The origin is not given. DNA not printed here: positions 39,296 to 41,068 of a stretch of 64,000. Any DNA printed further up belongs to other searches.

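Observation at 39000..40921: DsbB-like protein with only the first cysteine pair, fused to a large extra domain and preceded by two mini-ORFs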

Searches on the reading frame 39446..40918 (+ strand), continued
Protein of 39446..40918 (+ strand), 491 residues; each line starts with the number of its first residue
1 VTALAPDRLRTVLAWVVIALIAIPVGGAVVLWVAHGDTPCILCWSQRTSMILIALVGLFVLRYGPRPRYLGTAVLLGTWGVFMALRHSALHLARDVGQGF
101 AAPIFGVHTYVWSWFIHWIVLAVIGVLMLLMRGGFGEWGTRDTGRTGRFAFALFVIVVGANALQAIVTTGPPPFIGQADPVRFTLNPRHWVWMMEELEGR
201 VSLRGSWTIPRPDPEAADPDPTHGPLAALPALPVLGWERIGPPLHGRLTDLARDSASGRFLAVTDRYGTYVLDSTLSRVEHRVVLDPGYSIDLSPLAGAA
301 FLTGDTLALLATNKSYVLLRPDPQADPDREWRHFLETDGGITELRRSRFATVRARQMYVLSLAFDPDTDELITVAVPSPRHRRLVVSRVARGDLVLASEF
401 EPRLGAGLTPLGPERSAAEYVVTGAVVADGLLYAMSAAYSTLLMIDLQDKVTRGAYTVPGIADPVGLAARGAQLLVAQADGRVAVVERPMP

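Call 37: search_protein_families(library=ncbifam, proteins=[P0148, P0150, P0137, P0151, P0141, P0145, P0132, P0134, P0198, P0215], max_evalue=0.00001)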
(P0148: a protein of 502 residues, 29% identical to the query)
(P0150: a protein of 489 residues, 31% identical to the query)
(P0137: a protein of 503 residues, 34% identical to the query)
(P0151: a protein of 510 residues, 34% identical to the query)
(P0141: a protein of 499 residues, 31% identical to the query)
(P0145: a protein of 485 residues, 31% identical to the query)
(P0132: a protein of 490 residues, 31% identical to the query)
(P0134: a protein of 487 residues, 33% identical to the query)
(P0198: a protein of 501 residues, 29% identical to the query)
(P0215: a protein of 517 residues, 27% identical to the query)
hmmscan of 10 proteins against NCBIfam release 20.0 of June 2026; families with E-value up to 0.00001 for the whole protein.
P0148 (502 aa): 1 family
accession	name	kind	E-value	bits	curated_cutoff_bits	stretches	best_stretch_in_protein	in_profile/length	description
NF050065.1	DisulBndDsbICampy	equivalog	7.8e-125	417.1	800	1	3-499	3-498/498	disulfide bond formation protein DsbI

P0150 (489 aa): 1 family
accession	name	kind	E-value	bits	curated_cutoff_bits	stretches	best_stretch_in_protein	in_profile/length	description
NF050065.1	DisulBndDsbICampy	equivalog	9.5e-131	436.6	800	1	2-485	2-498/498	disulfide bond formation protein DsbI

P0137 (503 aa): 1 family
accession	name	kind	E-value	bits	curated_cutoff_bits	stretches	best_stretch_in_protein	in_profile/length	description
NF050065.1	DisulBndDsbICampy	equivalog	3.4e-176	586.5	800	1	2-499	2-498/498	disulfide bond formation protein DsbI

P0151 (510 aa): 1 family
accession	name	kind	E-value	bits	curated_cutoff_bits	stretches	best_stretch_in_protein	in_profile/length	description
NF050065.1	DisulBndDsbICampy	equivalog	1e-250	832.3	800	1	13-508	1-496/498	disulfide bond formation protein DsbI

P0141 (499 aa): 1 family
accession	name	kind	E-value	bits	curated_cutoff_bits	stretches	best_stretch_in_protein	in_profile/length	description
NF050065.1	DisulBndDsbICampy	equivalog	1.7e-96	323.6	800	1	3-494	4-498/498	disulfide bond formation protein DsbI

P0145 (485 aa): 1 family
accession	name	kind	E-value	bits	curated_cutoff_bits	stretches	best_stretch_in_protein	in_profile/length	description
NF050065.1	DisulBndDsbICampy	equivalog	1.3e-79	267.9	800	1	6-456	3-475/498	disulfide bond formation protein DsbI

P0132 (490 aa): 1 family
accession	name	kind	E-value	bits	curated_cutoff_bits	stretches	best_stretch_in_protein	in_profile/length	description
NF050065.1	DisulBndDsbICampy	equivalog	5.1e-110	368.2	800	1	3-483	5-492/498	disulfide bond formation protein DsbI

P0134 (487 aa): 1 family
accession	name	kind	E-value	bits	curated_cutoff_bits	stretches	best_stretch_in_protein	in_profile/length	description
NF050065.1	DisulBndDsbICampy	equivalog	8.7e-71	238.8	800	1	7-483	6-498/498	disulfide bond formation protein DsbI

P0198 (501 aa): 1 family
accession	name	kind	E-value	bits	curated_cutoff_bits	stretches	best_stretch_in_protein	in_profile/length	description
NF050065.1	DisulBndDsbICampy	equivalog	6.2e-39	133.8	800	2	15-198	13-206/498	disulfide bond formation protein DsbI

P0215 (517 aa): 1 family
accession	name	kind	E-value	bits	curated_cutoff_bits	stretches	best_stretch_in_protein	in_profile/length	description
NF050065.1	DisulBndDsbICampy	equivalog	4.3e-28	98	800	1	24-492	21-493/498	disulfide bond formation protein DsbI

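Call 41: search_solved_structures(query=A2, max_evalue=1, show_alignments=3)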
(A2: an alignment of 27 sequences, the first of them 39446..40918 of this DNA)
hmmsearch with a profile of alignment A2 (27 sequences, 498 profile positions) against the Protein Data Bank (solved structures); distinct sequences matched with E-value up to 1: 10.
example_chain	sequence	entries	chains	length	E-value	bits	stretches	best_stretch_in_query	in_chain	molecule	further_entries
3tvy_A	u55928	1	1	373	0.0021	20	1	420-478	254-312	Cell wall surface anchor family protein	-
3tw0_A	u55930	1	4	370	0.0021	20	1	420-478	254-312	Cell wall surface anchor family protein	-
3txa_A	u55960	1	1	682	0.011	17.6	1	421-478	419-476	Cell wall surface anchor family protein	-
1l0q_A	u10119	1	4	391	0.016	17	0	434-495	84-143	Surface layer protein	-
3vgz_A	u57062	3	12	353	0.065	15.1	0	436-489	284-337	Uncharacterized protein YncE | PQQ-dependent catabolism-associated beta-propeller protein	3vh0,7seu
6g7w_A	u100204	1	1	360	0.51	12.1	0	254-330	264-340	NHL repeat-containing protein 2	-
6wvf_A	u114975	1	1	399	0.6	11.9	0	12-88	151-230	Green fluorescent protein,Disulfide bond formation protein B,Green fluorescent protein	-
9s6c_C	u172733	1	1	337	0.67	11.7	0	427-457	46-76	Quinoprotein amine dehydrogenase-like protein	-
9s6c_A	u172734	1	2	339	0.68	11.7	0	427-457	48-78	Quinoprotein amine dehydrogenase-like protein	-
8amz_O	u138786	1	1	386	0.91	11.3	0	256-328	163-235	PCI domain-containing protein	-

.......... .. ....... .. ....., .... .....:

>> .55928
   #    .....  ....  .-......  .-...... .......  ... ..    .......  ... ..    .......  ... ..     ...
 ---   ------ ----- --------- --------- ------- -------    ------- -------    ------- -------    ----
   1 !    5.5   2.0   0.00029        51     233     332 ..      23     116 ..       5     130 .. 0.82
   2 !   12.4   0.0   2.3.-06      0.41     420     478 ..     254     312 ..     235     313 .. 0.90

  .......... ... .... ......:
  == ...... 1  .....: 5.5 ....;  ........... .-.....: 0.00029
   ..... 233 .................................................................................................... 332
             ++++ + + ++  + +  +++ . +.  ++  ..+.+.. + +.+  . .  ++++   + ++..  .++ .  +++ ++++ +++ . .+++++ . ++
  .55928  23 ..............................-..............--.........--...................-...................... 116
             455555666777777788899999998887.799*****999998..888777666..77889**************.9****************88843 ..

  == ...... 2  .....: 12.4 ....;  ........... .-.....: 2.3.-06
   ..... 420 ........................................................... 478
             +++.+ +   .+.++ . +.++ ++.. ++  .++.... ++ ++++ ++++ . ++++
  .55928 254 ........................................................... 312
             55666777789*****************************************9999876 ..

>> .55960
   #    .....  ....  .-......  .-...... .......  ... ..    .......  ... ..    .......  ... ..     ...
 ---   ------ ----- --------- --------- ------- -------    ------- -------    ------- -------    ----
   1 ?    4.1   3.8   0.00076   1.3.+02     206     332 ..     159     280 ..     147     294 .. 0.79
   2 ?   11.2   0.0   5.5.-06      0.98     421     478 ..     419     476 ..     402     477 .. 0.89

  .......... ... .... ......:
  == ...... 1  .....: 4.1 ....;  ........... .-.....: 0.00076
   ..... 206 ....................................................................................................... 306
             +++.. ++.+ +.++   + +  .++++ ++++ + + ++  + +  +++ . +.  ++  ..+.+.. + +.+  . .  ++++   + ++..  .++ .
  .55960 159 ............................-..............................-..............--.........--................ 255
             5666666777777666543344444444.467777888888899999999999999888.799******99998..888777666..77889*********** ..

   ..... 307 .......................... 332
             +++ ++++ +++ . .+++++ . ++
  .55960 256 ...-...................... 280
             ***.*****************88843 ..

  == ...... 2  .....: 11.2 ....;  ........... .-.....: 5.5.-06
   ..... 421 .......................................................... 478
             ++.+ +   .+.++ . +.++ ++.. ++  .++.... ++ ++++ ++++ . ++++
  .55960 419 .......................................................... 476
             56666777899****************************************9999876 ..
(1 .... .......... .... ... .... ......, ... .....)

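Call 54: list_cluster_members(proteins=[P0151, P0137, P0150, P0148, P0132, P0134, P0144, P0154, P0198, P0215])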
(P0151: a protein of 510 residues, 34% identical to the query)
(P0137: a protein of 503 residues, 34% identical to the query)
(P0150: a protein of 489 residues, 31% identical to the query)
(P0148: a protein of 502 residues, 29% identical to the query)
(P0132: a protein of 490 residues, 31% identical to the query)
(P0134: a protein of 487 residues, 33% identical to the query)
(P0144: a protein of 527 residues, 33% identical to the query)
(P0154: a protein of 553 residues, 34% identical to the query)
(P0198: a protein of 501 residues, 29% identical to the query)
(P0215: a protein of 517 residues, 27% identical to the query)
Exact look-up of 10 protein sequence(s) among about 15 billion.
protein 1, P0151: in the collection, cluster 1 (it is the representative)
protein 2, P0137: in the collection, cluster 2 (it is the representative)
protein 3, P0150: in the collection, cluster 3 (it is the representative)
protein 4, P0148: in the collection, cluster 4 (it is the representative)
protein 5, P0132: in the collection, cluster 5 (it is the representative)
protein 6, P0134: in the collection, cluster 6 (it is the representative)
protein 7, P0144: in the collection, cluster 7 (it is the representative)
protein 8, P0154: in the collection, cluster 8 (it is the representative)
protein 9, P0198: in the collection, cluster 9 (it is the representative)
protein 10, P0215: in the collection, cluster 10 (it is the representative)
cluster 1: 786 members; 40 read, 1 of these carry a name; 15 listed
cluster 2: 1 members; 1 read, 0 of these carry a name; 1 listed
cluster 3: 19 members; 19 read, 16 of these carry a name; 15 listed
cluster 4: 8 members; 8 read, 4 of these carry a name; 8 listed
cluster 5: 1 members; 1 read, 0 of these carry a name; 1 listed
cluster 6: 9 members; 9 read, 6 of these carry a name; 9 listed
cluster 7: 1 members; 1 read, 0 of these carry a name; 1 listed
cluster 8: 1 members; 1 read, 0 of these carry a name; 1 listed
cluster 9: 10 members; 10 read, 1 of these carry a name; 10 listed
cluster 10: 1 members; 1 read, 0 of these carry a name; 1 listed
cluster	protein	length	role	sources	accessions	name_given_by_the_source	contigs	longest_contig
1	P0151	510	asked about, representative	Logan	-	-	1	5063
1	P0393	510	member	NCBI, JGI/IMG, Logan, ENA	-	disulfide bond formation protein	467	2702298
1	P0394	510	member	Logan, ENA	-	-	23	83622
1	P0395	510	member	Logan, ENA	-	-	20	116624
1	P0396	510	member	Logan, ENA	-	-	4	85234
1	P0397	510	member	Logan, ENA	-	-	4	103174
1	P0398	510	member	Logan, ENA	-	-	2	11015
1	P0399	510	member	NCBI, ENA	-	-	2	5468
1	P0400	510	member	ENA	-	-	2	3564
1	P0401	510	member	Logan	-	-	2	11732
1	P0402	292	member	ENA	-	-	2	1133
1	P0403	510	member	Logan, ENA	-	-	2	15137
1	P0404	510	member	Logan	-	-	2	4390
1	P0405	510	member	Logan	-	-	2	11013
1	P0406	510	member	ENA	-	-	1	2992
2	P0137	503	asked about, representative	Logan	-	-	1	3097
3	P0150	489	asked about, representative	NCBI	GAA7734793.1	disulfide bond formation protein B [Helicobacter pylori]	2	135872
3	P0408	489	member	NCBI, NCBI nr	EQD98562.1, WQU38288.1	disulfide bond formation protein B [Helicobacter pylori] | disulfide bond formation protein [Helicobacter pylori PZ5004]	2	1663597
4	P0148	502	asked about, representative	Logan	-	-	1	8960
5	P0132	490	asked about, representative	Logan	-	-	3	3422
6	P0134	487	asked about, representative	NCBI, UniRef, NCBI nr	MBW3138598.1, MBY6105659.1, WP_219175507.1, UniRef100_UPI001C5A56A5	disulfide bond formation protein B [Ferrimonas balearica] | disulfide bond formation protein B n=1 Tax=Ferrimonas balearica TaxID=44012 ...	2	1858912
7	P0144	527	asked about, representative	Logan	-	-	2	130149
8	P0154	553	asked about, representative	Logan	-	-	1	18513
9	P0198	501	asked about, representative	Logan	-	-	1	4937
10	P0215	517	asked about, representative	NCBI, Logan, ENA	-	-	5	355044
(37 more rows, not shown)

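Call 57: predict_structure(alignment_id=A2)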
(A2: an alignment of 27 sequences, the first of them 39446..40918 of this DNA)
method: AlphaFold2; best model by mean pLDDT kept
length: 491 residues; sequences in the alignment: 27
mean_pLDDT: 85.4   pTM: 0.81
mean pLDDT of the five models: 85.4, 85.4, 84.7, 84.6, 83.6
residues with pLDDT >= 90: 288; 70-90: 130; 50-70: 38; < 50: 35
segments of 3 or more residues with pLDDT < 50: 96-107, 175-180, 193-207
pLDDT, mean of each block of 10 residues (from residue 1): 66 91 87 69 83 95 92 95 81 51 47 86 90 77 91 95 76 47 55 43 48 89 94 97 95 96 97 96 87 89 94 94 87 85 91 89 97 92 95 95 95 92 97 97 97 96 96 97 96 70
secondary structure, 60 per line:
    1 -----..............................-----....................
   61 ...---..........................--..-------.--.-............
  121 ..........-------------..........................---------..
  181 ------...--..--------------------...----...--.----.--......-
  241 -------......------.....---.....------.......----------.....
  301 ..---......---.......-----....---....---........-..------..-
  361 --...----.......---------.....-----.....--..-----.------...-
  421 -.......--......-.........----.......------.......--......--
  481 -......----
elements in order: H6-35 H41-63 H67-92 H109-130 H144-169 E234-239 E248-253 E260-264 E268-272 E279-285 E296-302 E306-311 E315-321 H327-330 E334-337 E341-348 E363-365 E370-376 E386-390 E396-400 E422-428 E431-436 E441-446 E451-457 E464-470 E473-478 E482-487

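Call 60: fold_search(model_id=the predicted structure, library=pdb)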
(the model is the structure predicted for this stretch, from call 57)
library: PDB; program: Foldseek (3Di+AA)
matches with E <= 10: 1526; with E <= 0.001: 1119
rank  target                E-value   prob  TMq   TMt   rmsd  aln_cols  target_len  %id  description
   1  8wpu_C                6.3e-10  1.00  0.29  0.39   9.7       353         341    9  Human calcium-sensing receptor(CaSR) bound to cinacalcet in complex with Gq protein (released 2023-11-22)
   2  8xi2_T                6.3e-10  1.00  0.28  0.37  10.8       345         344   12  Cryo-EM structure of the Chlamydomonas C* complex (released 2024-10-09)
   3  8wc8_B                7.1e-10  1.00  0.30  0.42   8.2       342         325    8  Cryo-EM structure of the ZH8651-bound hTAAR1-Gs complex (released 2023-12-27)
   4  7mq8_LU               8.8e-10  1.00  0.30  0.33   8.6       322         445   10  Cryo-EM structure of the human SSU processome, state pre-A1 (released 2021-09-22)
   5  5m89_B                9.3e-10  1.00  0.28  0.39  11.6       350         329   14  Spliceosome component (released 2018-03-14)
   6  6qdv_J                9.8e-10  1.00  0.29  0.40   9.8       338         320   12  Human post-catalytic P complex spliceosome (released 2019-02-20)
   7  9j87_C                1.0e-09  1.00  0.30  0.42   7.7       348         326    9  Structure of Receptor (released 2026-02-25)
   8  9qpq_F                1.0e-09  1.00  0.27  0.24   9.5       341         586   12  The structure of the COPI leaf bound to GOLPH3 (released 2025-10-22)
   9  6m8s_G                1.2e-09  1.00  0.30  0.41   9.4       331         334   11  Crystal structure of the KCTD12 H1 domain in complex with Gbeta1gamma2 subunits (released 2019-02-27)
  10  8iq4_B                1.2e-09  1.00  0.27  0.37  12.4       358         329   10  Cryo-EM structure of Carboprost-bound prostaglandin-F2-alpha receptor-miniGq-Nb35 complex (released 2024-01-31)
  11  7xbw_D                1.2e-09  1.00  0.30  0.41   8.0       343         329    8  Cryo-EM structure of the human chemokine receptor CX3CR1 in complex with Gi1 (released 2022-07-13)
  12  8d30_B                1.2e-09  1.00  0.27  0.25   9.4       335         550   10  Crystal structure of the human COPB2 WD-domains (released 2022-11-16)
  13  8ikh_B                1.3e-09  1.00  0.30  0.41  10.7       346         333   10  Cryo-EM structure of human receptor with G proteins (released 2024-06-05)
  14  7dh6_D                1.4e-09  1.00  0.28  0.42   9.8       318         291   12  Crystal structure of PLRG1 (released 2020-12-02)
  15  5m89_A                1.4e-09  1.00  0.28  0.39   9.3       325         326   14  Spliceosome component (released 2018-03-14)
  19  2iwa                  1.9e-09  1.00  0.38  0.70   4.4       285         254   10  Unbound glutaminyl cyclotransferase from Carica papaya. (released 2006-07-04)
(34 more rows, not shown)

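Call 66: find_encoding_contigs(protein=P0393, flank=2500, max_places=2)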
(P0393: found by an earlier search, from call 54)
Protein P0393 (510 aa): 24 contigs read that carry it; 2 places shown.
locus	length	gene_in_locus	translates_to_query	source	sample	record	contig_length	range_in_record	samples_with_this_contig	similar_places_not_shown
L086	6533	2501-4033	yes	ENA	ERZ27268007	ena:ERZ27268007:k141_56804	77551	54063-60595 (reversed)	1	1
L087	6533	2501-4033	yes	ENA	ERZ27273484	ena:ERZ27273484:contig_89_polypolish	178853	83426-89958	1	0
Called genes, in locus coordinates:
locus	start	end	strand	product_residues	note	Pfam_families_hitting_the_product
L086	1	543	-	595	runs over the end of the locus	PF00512:HisKA, PF02518:HATPase_c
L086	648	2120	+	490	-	PF00890:FAD_binding_2, PF01266:DAO (faint), PF03486:HI0933_like (faint)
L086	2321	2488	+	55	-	-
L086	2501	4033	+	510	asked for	PF02600:DsbB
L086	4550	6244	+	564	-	PF02554:CstA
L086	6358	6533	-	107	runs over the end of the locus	PF00216:Bac_DNA_binding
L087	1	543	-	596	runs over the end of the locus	PF00512:HisKA, PF02518:HATPase_c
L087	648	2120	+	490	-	PF00890:FAD_binding_2, PF01266:DAO (weak), PF03486:HI0933_like (faint)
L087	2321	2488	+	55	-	-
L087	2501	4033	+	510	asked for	PF02600:DsbB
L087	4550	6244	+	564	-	PF02554:CstA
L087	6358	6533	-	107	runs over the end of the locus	PF00216:Bac_DNA_binding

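Call 67: find_encoding_contigs(protein=P0408, flank=2500, max_places=2)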
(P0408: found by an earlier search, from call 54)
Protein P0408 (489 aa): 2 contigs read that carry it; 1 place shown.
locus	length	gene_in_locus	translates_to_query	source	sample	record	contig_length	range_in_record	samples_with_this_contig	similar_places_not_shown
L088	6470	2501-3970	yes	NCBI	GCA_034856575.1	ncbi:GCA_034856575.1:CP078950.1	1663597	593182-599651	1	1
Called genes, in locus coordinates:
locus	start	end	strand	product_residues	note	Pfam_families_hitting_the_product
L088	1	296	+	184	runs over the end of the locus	PF01558:POR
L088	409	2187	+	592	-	PF00702:Hydrolase (weak)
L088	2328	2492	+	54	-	-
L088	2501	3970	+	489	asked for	PF02600:DsbB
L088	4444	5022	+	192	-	PF16753:Tipalpha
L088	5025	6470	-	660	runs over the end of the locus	PF00912:Transgly, PF00905:Transpeptidase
